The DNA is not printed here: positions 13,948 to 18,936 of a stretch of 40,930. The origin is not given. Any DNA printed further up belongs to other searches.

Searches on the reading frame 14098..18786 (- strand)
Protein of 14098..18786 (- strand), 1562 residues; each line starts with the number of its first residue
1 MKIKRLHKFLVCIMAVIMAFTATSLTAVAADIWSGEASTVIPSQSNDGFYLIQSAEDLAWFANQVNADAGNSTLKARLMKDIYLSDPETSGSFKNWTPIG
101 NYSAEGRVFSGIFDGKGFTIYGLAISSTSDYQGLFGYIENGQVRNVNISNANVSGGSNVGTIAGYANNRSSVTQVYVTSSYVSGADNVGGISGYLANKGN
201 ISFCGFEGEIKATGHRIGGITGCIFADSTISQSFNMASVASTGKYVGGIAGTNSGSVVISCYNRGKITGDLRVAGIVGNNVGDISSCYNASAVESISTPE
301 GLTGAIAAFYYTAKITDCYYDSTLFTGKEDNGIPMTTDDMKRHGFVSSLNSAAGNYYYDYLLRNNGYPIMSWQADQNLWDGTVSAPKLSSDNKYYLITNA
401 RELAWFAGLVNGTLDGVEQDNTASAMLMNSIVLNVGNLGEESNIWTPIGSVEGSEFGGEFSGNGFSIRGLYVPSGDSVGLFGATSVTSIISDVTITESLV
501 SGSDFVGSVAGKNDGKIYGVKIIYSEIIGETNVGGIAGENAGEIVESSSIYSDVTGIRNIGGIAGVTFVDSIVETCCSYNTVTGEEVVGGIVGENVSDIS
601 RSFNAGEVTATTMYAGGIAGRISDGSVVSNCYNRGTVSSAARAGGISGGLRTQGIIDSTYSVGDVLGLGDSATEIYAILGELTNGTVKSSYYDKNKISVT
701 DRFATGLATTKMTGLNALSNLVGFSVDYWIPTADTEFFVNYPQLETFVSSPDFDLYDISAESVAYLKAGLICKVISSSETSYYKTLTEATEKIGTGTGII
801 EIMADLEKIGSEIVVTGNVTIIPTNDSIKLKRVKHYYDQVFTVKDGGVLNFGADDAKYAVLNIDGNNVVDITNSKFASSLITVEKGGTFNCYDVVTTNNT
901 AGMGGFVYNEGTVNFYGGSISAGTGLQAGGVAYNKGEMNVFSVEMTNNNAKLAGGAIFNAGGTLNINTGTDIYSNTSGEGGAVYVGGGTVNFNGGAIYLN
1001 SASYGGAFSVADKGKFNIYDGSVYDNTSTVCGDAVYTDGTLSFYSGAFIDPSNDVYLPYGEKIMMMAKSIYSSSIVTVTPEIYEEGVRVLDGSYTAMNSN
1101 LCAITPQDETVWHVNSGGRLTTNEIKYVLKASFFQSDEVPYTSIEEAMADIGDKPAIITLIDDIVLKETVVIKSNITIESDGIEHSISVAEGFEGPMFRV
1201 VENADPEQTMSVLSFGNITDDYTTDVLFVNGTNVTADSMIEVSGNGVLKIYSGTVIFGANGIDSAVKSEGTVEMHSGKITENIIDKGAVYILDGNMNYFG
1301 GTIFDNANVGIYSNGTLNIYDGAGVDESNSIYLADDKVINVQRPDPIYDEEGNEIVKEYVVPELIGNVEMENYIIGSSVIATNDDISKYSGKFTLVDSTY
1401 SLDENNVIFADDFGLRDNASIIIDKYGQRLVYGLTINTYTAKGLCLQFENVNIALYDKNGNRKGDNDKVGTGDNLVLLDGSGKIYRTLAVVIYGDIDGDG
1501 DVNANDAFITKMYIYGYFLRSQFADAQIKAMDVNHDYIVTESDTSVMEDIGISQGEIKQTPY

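Call 10: search_protein_families(library=pfam, proteins=[window:14098-18786:-], max_evalue=0.001)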
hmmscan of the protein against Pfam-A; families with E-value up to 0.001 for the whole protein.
window:14098-18786:- (1562 aa): 2 families
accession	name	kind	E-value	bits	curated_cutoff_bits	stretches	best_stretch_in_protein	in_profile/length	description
PF00404.24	Dockerin_1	-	1.5e-06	28.7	22.9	1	1493-1547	1-52/57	Dockerin type I domain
PF05342.19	Peptidase_M26_N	-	0.0004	20.1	27.7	0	112-178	190-249/250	M26 IgA1-specific Metallo-endopeptidase N-terminal region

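Call 40: search_protein_families(library=pfam, proteins=[window:14098-18786:-], max_evalue=0.01)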
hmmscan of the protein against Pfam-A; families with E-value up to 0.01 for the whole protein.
window:14098-18786:- (1562 aa): 3 families
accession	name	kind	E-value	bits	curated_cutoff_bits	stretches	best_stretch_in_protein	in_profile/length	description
PF00404.24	Dockerin_1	-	1.5e-06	28.7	22.9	1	1493-1547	1-52/57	Dockerin type I domain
PF05342.19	Peptidase_M26_N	-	0.0004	20.1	27.7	1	112-178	190-249/250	M26 IgA1-specific Metallo-endopeptidase N-terminal region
PF07581.17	Glug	-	0.0091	16.8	20.5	0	612-638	2-28/28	The GLUG motif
